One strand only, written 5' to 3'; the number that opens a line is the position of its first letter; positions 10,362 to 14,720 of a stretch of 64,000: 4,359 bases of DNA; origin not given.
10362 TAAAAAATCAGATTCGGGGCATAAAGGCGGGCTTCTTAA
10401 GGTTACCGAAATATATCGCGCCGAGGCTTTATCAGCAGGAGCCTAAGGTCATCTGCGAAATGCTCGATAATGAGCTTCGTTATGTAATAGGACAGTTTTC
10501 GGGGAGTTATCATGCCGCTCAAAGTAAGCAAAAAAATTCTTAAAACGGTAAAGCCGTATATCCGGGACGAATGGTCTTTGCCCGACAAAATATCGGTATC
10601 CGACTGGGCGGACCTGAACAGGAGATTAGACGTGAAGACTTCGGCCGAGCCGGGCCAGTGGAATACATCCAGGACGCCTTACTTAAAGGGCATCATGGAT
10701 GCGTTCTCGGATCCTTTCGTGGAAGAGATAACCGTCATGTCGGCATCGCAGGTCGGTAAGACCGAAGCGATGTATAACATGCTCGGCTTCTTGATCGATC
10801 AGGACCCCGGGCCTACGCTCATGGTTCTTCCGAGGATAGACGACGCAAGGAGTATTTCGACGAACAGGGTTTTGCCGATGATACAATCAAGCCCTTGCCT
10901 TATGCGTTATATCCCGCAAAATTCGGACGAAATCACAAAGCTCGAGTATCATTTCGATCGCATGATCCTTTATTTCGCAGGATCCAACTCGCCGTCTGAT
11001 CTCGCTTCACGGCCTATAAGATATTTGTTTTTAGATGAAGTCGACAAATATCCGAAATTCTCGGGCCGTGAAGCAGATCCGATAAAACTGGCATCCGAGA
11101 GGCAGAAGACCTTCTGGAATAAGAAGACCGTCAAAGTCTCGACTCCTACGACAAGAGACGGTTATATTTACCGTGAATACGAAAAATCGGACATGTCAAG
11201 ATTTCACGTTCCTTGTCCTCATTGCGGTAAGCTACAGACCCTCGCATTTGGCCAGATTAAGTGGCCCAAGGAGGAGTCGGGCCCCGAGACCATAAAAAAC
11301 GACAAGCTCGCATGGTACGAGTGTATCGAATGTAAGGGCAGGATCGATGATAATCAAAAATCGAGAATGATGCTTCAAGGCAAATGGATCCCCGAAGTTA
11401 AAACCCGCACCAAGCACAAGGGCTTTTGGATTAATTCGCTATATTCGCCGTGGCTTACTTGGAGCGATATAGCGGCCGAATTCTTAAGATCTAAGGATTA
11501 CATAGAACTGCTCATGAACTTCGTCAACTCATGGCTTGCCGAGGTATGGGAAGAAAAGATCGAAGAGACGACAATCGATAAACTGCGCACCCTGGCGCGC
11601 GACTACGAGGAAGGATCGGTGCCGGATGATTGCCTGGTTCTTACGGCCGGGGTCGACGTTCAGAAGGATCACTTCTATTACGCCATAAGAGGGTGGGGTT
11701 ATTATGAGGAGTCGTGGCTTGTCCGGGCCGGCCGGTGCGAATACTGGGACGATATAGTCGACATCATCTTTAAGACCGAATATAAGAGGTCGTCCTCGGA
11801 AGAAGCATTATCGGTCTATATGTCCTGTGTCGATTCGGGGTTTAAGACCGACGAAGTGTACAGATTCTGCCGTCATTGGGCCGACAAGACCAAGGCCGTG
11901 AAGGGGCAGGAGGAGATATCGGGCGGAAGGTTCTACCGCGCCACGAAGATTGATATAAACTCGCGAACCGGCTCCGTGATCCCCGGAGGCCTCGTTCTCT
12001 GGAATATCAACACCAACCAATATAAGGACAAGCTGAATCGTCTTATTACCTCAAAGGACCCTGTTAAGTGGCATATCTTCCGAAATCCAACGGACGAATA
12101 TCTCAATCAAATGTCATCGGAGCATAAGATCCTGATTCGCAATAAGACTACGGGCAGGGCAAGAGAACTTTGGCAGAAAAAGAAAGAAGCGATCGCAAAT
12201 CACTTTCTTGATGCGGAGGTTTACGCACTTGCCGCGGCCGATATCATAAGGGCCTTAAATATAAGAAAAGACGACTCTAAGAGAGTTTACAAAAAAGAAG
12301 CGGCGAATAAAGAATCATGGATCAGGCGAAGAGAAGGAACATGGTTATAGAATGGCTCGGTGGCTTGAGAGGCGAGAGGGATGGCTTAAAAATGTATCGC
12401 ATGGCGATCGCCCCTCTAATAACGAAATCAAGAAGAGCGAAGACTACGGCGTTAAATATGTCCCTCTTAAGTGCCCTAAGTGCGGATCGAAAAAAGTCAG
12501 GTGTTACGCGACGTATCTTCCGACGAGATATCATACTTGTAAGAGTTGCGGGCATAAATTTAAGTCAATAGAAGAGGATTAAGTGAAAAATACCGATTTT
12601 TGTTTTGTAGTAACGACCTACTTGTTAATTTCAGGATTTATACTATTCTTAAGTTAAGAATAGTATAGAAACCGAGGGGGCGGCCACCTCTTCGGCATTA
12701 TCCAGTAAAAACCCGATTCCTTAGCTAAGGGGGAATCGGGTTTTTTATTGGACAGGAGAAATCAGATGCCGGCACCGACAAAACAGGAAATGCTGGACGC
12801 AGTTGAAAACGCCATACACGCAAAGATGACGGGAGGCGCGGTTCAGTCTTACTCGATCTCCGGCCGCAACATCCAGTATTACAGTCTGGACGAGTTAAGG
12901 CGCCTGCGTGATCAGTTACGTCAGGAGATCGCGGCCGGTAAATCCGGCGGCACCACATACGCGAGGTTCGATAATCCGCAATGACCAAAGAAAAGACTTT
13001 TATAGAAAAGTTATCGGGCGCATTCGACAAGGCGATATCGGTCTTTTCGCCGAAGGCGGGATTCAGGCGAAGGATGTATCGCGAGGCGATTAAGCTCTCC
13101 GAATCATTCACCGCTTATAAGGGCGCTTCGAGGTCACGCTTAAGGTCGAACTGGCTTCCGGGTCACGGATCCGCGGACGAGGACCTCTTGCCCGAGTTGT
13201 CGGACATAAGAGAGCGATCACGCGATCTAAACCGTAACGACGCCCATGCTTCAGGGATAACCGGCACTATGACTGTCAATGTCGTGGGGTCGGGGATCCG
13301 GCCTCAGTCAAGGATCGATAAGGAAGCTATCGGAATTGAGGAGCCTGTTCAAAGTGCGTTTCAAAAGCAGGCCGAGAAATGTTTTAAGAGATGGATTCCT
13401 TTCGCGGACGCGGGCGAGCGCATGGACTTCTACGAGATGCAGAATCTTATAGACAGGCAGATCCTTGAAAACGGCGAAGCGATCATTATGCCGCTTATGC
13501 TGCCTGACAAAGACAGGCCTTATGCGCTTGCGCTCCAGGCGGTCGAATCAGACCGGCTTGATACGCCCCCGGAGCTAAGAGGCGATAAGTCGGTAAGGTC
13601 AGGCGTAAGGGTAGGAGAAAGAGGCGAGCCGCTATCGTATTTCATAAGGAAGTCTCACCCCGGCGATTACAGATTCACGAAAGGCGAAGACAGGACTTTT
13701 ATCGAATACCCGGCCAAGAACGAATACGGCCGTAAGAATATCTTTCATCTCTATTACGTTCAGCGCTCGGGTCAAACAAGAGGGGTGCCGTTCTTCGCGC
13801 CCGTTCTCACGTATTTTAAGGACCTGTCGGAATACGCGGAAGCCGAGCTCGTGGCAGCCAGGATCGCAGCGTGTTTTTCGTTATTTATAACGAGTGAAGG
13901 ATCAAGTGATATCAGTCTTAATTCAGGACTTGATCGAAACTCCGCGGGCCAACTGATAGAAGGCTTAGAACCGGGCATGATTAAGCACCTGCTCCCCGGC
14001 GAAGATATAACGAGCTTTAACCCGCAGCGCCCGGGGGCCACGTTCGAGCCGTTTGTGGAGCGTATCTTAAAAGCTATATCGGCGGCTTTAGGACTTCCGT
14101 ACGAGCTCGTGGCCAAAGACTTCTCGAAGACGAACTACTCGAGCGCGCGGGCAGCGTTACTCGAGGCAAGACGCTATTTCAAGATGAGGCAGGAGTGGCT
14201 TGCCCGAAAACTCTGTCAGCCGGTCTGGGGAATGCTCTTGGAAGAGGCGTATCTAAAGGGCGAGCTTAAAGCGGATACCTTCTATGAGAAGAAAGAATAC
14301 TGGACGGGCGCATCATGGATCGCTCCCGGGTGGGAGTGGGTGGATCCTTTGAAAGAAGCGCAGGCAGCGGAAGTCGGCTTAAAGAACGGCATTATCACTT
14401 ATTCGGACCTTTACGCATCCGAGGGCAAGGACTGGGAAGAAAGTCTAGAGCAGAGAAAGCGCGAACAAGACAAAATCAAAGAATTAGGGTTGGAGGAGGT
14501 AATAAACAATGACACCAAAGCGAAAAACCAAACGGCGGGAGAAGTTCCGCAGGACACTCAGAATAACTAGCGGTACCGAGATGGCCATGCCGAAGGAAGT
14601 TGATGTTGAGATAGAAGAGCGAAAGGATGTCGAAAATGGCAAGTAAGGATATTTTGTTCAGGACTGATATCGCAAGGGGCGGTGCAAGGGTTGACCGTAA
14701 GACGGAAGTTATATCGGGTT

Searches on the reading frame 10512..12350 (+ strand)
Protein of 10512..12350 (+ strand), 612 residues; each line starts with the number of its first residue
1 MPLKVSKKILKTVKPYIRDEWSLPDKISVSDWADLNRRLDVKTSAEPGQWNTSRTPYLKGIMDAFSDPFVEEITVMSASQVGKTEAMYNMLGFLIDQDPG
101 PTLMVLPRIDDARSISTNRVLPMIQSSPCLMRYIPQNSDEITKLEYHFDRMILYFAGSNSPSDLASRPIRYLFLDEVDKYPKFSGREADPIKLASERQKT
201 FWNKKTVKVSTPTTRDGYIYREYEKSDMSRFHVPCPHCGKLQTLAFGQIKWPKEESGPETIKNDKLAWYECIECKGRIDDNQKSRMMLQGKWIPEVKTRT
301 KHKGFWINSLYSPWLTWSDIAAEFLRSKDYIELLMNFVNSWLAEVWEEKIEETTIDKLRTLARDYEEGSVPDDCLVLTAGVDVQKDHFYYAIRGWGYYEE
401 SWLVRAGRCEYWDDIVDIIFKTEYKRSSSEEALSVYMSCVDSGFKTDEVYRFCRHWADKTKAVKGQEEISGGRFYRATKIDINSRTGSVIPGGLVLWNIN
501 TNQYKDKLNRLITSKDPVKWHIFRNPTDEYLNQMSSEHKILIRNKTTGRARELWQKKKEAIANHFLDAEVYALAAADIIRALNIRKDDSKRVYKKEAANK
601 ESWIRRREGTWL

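Call 84: search_protein_families(library=pfam, proteins=[window:10512-12350:+], max_evalue=0.00001)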
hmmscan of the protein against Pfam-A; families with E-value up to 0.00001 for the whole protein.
window:10512-12350:+ (612 aa): 2 families
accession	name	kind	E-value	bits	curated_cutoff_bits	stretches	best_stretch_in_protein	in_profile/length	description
PF05876.18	GpA_ATPase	-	6.7e-77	258.9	25.6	1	44-292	1-247/247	Phage terminase large subunit gpA, ATPase domain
PF20454.4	GpA_nuclease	-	1.5e-64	218.5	22.5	1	302-580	1-288/294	Terminase large subunit gpA, endonuclease domain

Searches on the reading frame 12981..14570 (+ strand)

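Call 84: search_protein_families(library=pfam, proteins=[window:12981-14570:+], max_evalue=0.00001)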
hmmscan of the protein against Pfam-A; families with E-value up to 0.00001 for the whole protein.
window:12981-14570:+ (529 aa): 1 family
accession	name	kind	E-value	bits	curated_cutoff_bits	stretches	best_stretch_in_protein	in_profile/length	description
PF05136.18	Phage_portal_2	-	2.6e-105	352.9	32.9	1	52-404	2-354/354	Phage portal protein, lambda family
